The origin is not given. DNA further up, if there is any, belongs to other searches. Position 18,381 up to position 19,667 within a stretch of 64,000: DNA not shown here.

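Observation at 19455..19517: Radical SAM cluster motif degenerated to SxxxCxxC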

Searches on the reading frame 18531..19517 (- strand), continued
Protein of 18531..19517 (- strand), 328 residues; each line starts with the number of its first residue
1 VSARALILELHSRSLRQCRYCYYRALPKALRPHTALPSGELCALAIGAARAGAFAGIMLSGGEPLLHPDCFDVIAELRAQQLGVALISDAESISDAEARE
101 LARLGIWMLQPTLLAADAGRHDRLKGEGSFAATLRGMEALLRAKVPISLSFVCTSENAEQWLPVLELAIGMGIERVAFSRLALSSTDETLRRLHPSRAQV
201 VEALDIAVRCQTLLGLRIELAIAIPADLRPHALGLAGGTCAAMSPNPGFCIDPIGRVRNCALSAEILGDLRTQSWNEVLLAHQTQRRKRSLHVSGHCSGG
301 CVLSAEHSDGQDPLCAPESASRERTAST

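Call 28: search_solved_structures(query=A1, max_evalue=0.001, show_alignments=3)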
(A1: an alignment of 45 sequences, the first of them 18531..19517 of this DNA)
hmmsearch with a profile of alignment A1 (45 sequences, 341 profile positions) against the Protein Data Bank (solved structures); distinct sequences matched with E-value up to 0.001: 45.
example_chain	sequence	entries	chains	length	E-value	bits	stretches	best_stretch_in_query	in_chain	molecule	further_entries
6c8v_A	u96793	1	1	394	3e-36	128.1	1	11-338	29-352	Coenzyme PQQ synthesis protein E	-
6efn_A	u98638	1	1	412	2.4e-24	89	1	13-212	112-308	Sporulation killing factor maturation protein SkfB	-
8vpo_A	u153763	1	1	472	3e-17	65.7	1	7-175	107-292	Radical SAM core domain-containing protein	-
4k37_A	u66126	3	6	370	6e-17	64.6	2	18-171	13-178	Anaerobic sulfatase-maturating enzyme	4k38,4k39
4k36_A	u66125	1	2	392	7.5e-17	64.3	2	18-171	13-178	Anaerobic sulfatase-maturating enzyme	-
2fb2_A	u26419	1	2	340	1.9e-15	59.7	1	8-161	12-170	Molybdenum cofactor biosynthesis protein A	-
1tv7_A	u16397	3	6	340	4.9e-15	58.4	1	9-161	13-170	Molybdenum cofactor biosynthesis protein A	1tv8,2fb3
7vob_C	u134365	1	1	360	1.1e-14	57.2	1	6-183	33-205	Cytosylglucuronate decarboxylase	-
7voc_C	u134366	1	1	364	1.2e-14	57.1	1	6-183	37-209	Cytosylglucuronate decarboxylase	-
5wgg_A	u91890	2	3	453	6e-13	51.5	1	5-174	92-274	Radical SAM domain protein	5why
8wm2_A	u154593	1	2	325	3.7e-12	48.9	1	14-118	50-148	Fe-S radical SAM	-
9gm3_A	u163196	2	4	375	1.7e-11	46.7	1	8-148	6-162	ChlB radical SAM domain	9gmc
5v1q_A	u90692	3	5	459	6.1e-11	44.9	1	18-175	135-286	Radical SAM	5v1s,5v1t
4m7t_A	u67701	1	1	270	1.3e-10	43.9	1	9-133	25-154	BtrN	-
4m7s_A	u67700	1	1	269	1.5e-10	43.7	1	10-133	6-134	BtrN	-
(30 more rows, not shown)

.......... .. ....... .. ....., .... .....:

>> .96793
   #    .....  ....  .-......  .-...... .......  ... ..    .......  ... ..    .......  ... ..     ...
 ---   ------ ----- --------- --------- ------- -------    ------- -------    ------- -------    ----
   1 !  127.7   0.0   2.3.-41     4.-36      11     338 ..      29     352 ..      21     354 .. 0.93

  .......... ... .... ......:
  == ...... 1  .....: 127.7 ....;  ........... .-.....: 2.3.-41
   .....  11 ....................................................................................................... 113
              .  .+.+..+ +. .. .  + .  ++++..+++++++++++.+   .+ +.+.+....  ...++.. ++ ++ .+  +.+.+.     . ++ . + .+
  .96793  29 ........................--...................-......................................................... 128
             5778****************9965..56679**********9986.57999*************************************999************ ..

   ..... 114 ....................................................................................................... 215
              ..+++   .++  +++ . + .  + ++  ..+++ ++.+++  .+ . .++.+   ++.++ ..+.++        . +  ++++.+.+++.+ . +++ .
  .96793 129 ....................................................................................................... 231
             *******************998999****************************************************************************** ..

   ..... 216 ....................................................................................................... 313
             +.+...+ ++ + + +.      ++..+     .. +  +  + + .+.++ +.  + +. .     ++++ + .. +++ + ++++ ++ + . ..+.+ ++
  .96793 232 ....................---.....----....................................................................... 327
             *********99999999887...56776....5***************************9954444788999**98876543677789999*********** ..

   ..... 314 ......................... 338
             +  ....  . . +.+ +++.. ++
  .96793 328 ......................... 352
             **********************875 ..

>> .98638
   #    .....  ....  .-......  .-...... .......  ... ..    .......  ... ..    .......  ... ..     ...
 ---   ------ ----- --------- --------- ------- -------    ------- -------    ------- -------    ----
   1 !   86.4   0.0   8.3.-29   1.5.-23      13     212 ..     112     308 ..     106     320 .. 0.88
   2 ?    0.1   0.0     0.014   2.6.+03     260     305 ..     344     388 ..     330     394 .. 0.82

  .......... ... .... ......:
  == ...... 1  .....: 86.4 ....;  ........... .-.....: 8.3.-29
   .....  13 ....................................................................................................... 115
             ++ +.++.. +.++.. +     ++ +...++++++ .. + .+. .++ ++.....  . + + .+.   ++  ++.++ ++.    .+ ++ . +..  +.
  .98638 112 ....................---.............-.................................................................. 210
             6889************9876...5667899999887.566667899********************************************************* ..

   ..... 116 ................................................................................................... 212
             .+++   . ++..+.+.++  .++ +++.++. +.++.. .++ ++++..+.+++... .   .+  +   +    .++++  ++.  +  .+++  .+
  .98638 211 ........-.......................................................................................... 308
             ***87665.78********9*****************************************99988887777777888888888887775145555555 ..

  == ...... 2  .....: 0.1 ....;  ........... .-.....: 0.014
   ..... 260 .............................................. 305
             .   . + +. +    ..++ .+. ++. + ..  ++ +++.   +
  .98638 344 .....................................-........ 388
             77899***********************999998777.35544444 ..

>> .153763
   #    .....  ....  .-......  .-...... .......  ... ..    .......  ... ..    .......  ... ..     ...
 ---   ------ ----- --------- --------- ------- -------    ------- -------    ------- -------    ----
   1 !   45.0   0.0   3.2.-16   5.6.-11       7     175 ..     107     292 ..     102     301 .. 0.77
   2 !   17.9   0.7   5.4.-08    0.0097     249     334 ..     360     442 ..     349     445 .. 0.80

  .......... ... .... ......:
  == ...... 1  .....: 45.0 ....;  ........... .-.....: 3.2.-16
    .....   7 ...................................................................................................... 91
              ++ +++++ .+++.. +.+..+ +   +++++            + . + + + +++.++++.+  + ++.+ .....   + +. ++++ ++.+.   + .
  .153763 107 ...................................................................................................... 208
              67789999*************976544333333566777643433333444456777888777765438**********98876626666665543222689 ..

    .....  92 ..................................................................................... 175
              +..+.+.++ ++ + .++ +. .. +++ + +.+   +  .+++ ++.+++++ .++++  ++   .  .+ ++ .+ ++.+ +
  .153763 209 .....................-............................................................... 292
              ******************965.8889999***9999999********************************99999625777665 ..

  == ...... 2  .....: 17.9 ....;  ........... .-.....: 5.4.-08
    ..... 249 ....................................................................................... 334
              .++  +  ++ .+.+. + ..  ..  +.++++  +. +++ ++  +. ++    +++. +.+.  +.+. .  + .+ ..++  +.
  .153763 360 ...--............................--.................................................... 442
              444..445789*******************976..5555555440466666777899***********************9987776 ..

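Call 43: predict_structure(alignment_id=A1)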
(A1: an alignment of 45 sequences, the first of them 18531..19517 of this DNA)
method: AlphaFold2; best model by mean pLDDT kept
length: 328 residues; sequences in the alignment: 45
mean_pLDDT: 90.3   pTM: 0.89
mean pLDDT of the five models: 90.3, 90.0, 89.7, 89.2, 87.7
residues with pLDDT >= 90: 221; 70-90: 84; 50-70: 20; < 50: 3
segments of 3 or more residues with pLDDT < 50: none
pLDDT, mean of each block of 10 residues (from residue 1): 82 90 84 90 98 96 94 98 97 98 98 98 96 98 98 98 98 97 83 93 96 95 87 83 84 96 93 98 88 64 80 72 51
secondary structure, 60 per line:
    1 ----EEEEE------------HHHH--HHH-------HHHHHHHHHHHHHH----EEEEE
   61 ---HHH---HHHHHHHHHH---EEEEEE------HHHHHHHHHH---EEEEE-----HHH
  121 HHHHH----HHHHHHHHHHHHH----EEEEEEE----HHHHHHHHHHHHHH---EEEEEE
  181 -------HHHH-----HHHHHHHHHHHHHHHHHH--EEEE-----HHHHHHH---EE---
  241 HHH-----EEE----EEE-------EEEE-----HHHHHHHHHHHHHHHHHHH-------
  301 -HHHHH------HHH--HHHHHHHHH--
elements in order: E5-9 H22-25 H38-51 E56-60 H70-79 E83-88 H95-104 E108-112 H118-125 H130-142 E147-153 H158-171 E175-180 H188-191 H197-214 E217-220 H226-232 E249-251 E256-258 E266-269 H275-293 H302-306 H318-326

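Call 46: fold_search(model_id=the predicted structure, library=pdb)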
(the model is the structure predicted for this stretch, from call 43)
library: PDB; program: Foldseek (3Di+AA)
matches with E <= 10: 1822; with E <= 0.001: 217
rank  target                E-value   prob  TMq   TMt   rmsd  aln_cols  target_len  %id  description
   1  6efn                  1.5e-13  1.00  0.67  0.58   3.1       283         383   18  Structure of a RiPP maturase, SkfB (released 2018-10-24)
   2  5v1q_B                1.7e-12  1.00  0.71  0.54   5.3       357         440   13  Crystal structure of Streptococcus suis SuiB (released 2017-08-30)
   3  7vob                  1.1e-11  1.00  0.62  0.62   8.1       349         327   16  The crystal structure of a Radical SAM Enzyme BlsE involved in the Biosynthesis of Blasticidin S (released 2022-05-04)
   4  5v1s_B                1.2e-11  1.00  0.68  0.54   5.3       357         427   13  Crystal structure of Streptococcus suis SuiB bound to S-adenosylmethionine (released 2017-08-30)
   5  4k37_A                1.5e-11  1.00  0.70  0.64   4.5       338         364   16  Native anSMEcpe with bound AdoMet (released 2013-05-08)
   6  5v1s_A                1.6e-11  1.00  0.71  0.56   4.7       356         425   13  Crystal structure of Streptococcus suis SuiB bound to S-adenosylmethionine (released 2017-08-30)
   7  5v1q_A                3.1e-11  1.00  0.70  0.56   4.9       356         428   12  Crystal structure of Streptococcus suis SuiB (released 2017-08-30)
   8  2fb2_B                3.1e-11  1.00  0.58  0.59   7.1       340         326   14  Structure of the MoaA Arg17/266/268/Ala triple mutant (released 2006-05-09)
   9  5v1t_A                4.6e-11  1.00  0.74  0.57   4.6       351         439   14  Crystal structure of Streptococcus suis SuiB bound to precursor peptide SuiA (released 2017-08-30)
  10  4k36_A                5.2e-11  1.00  0.68  0.59   5.7       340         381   17  His6 tagged anSMEcpe with bound AdoMet (released 2013-05-08)
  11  4k36_B                5.2e-11  1.00  0.65  0.59   6.2       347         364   16  His6 tagged anSMEcpe with bound AdoMet (released 2013-05-08)
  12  4k38_A                5.5e-11  1.00  0.71  0.64   4.7       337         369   17  Native anSMEcpe with bound AdoMet and Kp18Cys peptide (released 2013-05-08)
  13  9dfn                  7.0e-11  1.00  0.64  0.73   4.5       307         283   14  X-ray crystal structure of the second viperin-like enzyme from Trichoderma virens with bound CTP and SAM (released 2025-02-19)
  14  4k39_B                1.1e-10  1.00  0.69  0.64   4.5       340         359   17  Native anSMEcpe with bound AdoMet and Cp18Cys peptide (released 2013-05-08)
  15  4k39_A                1.3e-10  1.00  0.65  0.60   5.6       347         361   17  Native anSMEcpe with bound AdoMet and Cp18Cys peptide (released 2013-05-08)
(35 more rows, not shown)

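Call 56: find_encoding_contigs(protein=P0070, flank=5000, max_places=2)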
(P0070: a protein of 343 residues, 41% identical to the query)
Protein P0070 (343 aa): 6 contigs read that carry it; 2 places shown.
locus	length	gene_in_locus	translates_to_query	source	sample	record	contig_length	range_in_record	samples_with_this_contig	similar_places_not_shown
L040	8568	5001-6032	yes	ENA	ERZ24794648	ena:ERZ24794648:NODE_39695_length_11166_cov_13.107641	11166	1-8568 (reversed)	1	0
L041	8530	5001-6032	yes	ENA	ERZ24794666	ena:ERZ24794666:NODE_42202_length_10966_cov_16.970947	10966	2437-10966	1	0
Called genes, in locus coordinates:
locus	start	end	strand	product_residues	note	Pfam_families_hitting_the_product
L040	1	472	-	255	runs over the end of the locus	-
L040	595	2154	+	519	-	-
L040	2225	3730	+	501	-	PF00989:PAS, PF08448:PAS_4, PF13426:PAS_9 (weak), PF00989:PAS, PF08448:PAS_4, PF13188:PAS_8, PF13426:PAS_9, PF02518:HATPase_c, +4 more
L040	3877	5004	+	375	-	PF02412:TSP_3 (weak)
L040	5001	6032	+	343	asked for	PF04055:Radical_SAM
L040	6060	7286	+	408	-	PF02771:Acyl-CoA_dh_N, PF02770:Acyl-CoA_dh_M, PF00441:Acyl-CoA_dh_1, PF08028:Acyl-CoA_dh_2 (weak)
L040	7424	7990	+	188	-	-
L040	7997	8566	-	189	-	?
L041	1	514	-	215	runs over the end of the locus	-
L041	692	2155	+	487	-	-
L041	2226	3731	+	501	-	PF00989:PAS, PF08448:PAS_4, PF13426:PAS_9 (weak), PF00989:PAS, PF08448:PAS_4, PF13188:PAS_8, PF13426:PAS_9, PF02518:HATPase_c, +4 more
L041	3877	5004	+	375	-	PF02412:TSP_3 (weak)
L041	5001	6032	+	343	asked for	PF04055:Radical_SAM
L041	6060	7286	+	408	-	PF02771:Acyl-CoA_dh_N, PF02770:Acyl-CoA_dh_M, PF00441:Acyl-CoA_dh_1, PF08028:Acyl-CoA_dh_2 (weak)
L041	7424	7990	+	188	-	-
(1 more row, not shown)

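Call 57: find_encoding_contigs(protein=P0044, flank=5000, max_places=2)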
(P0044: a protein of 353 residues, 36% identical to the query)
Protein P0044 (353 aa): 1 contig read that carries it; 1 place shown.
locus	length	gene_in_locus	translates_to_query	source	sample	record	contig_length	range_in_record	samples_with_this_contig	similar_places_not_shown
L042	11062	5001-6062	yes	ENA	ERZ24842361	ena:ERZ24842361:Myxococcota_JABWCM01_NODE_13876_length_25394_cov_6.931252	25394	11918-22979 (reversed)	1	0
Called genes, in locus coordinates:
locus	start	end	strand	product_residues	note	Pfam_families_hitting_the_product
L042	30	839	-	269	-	PF05552:MS_channel_1st_1 (weak), PF21088:MS_channel_1st, PF00924:MS_channel_2nd, PF21082:MS_channel_3rd (weak)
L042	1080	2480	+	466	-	PF01336:tRNA_anti-codon, PF00152:tRNA-synt_2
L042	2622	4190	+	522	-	PF00069:Pkinase, PF01636:APH (faint), PF03109:ABC1 (faint), PF07714:PK_Tyr_Ser-Thr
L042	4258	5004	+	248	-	-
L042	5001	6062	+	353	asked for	PF04055:Radical_SAM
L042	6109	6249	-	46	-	-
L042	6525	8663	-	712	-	PF13598:DUF4139, PF00691:OmpA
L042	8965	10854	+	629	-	PF00526:Dicty_CTDC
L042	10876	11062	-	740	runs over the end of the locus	PF01663:Phosphodiest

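Call 65: find_related_loci(query=window:18531-19517:-, collection=metagenome_contigs, flank=4000)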
Query window:18531-19517:- (328 aa) in metagenome_contigs; peptide patterns used: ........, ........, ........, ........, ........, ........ (x = any residue, [..] = any of these).
203 stretches matched a pattern, but none encodes a relative of the query by tblastn (E <= 1e-3).
